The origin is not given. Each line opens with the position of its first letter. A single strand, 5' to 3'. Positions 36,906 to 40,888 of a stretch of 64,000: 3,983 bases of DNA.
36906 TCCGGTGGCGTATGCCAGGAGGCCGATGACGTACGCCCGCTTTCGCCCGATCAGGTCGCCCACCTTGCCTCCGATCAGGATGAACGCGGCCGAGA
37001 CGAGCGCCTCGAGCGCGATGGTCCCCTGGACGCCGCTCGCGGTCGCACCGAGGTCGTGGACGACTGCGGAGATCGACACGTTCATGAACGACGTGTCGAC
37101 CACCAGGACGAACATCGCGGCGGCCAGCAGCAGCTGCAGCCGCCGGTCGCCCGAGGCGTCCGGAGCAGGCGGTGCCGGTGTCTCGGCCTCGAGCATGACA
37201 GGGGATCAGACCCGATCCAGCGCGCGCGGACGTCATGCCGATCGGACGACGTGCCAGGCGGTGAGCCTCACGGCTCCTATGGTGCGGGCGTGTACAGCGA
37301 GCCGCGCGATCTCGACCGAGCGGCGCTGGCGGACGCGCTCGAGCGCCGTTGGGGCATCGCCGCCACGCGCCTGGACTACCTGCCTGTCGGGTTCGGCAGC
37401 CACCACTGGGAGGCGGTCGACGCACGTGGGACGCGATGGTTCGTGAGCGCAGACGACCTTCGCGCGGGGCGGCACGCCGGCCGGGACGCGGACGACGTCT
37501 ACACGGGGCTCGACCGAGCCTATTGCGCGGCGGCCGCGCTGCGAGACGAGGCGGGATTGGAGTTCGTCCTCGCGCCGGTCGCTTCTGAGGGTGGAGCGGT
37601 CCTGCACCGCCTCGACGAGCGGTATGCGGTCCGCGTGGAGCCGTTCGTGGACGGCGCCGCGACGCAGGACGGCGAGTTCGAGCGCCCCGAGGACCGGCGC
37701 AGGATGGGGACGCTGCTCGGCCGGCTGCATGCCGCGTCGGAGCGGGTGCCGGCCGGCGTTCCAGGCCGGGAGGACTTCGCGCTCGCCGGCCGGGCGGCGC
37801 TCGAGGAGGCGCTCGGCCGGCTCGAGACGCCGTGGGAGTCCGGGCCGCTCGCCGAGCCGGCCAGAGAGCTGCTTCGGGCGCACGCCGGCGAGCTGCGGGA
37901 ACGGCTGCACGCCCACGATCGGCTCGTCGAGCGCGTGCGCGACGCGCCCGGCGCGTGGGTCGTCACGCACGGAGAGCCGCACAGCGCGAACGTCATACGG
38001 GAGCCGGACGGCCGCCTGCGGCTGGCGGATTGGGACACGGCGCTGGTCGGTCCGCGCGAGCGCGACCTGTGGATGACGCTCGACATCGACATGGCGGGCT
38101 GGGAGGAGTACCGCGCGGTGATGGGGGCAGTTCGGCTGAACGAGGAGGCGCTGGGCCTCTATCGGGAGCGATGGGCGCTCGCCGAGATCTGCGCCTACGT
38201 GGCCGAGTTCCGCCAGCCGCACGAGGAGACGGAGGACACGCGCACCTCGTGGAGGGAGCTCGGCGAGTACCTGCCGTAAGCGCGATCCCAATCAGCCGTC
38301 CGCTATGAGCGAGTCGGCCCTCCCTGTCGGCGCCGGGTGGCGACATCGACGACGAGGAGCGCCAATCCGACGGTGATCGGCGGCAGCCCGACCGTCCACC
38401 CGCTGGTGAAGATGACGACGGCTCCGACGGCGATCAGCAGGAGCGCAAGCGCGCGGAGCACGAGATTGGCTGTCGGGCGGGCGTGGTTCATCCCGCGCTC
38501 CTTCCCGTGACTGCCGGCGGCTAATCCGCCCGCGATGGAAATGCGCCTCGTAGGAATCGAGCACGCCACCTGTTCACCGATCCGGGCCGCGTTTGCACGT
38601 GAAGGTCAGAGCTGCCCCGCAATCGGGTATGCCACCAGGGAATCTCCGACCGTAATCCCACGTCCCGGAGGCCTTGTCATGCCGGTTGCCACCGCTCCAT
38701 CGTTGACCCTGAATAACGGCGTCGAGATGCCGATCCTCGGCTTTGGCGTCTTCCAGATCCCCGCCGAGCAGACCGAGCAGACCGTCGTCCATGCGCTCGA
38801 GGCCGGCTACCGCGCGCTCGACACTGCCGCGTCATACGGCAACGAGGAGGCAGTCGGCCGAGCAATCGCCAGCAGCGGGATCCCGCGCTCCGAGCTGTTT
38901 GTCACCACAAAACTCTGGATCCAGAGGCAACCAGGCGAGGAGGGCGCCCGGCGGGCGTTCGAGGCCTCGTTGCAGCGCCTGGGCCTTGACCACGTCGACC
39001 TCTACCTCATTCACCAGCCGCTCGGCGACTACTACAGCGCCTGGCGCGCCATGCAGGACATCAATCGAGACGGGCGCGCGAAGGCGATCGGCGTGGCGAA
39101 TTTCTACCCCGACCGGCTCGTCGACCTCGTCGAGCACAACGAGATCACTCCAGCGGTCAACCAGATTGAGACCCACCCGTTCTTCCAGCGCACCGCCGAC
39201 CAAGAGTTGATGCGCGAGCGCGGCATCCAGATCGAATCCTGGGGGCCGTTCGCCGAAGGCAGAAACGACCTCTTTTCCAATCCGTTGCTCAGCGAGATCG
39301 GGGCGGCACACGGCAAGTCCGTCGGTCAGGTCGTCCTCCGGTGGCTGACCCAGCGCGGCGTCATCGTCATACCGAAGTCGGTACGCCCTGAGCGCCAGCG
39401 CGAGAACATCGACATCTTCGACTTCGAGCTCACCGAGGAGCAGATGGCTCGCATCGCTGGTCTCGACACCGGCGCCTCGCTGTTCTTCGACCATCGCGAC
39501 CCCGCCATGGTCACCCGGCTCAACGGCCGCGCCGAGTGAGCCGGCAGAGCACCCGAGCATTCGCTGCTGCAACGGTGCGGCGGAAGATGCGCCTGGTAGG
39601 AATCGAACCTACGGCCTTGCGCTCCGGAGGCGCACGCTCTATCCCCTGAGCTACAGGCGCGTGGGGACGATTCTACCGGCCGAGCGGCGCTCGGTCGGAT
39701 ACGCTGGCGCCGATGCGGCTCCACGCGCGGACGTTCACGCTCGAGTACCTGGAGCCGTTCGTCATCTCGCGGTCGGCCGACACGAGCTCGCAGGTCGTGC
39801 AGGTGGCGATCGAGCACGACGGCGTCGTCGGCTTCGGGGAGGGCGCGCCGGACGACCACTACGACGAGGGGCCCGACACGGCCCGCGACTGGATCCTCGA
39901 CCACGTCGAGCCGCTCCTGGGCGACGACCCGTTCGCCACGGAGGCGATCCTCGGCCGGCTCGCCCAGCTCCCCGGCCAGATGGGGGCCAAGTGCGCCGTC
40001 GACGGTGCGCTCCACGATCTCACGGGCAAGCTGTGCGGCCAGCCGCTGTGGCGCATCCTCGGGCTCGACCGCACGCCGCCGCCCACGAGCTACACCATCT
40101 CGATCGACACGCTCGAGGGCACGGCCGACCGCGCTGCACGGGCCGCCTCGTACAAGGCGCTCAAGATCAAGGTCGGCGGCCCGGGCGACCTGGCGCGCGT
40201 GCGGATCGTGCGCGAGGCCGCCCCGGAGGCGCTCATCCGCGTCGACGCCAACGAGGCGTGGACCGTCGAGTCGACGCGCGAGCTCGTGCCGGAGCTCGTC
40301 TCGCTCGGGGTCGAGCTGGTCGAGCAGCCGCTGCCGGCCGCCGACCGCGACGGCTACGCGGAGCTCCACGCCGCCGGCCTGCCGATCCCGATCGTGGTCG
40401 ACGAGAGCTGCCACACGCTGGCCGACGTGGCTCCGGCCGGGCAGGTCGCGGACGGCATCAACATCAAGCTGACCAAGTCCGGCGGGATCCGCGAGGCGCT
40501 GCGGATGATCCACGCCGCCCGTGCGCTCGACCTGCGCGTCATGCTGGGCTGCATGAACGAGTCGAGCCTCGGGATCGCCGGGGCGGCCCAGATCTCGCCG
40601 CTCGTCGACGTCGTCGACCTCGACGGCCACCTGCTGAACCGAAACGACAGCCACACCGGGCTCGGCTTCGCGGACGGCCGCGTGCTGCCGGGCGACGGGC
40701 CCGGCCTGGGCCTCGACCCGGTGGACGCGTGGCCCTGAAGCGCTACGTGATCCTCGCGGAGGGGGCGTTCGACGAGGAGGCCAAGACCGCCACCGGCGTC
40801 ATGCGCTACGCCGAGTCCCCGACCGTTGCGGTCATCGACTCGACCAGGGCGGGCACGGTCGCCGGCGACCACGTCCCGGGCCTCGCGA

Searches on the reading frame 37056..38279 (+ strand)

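Call 88: search_protein_families(library=pfam, proteins=[window:37056-38279:+], max_evalue=0.00001)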
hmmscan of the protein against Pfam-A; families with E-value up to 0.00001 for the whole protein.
window:37056-38279:+ (407 aa): 1 family
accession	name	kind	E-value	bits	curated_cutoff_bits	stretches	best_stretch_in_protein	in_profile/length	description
PF01636.29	APH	-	4.5e-10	40.1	23.2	1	188-360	68-229/239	Phosphotransferase enzyme family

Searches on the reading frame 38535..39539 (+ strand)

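Call 88: search_protein_families(library=pfam, proteins=[window:38535-39539:+], max_evalue=0.00001)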
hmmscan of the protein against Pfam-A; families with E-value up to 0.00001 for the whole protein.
window:38535-39539:+ (334 aa): 1 family
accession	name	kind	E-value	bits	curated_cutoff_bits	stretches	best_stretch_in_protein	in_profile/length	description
PF00248.27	Aldo_ket_red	-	6.8e-50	170.2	24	1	74-310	15-289/291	Aldo/keto reductase family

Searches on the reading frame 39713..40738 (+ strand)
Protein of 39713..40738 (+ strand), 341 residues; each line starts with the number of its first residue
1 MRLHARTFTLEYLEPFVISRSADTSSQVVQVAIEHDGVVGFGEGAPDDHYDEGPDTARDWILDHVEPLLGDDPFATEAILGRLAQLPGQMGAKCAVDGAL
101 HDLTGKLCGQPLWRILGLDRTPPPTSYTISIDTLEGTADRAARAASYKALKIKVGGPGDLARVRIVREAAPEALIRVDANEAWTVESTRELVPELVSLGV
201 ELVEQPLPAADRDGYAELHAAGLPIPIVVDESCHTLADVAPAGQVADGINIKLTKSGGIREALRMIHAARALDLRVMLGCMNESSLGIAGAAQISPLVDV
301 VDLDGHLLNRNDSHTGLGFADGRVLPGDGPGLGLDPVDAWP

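Call 75: search_protein_families(library=pfam, proteins=[window:39713-40738:+], max_evalue=0.00001)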
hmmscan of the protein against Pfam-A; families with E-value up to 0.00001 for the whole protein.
window:39713-40738:+ (341 aa): 2 families
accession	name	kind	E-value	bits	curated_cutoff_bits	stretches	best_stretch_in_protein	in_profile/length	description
PF13378.12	MR_MLE_C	-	8.7e-42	143.7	29.4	1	138-336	6-215/219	Enolase C-terminal domain-like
PF02746.21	MR_MLE_N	-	6.9e-13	49.3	22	1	13-117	13-117/117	Mandelate racemase / muconate lactonizing enzyme, N-terminal domain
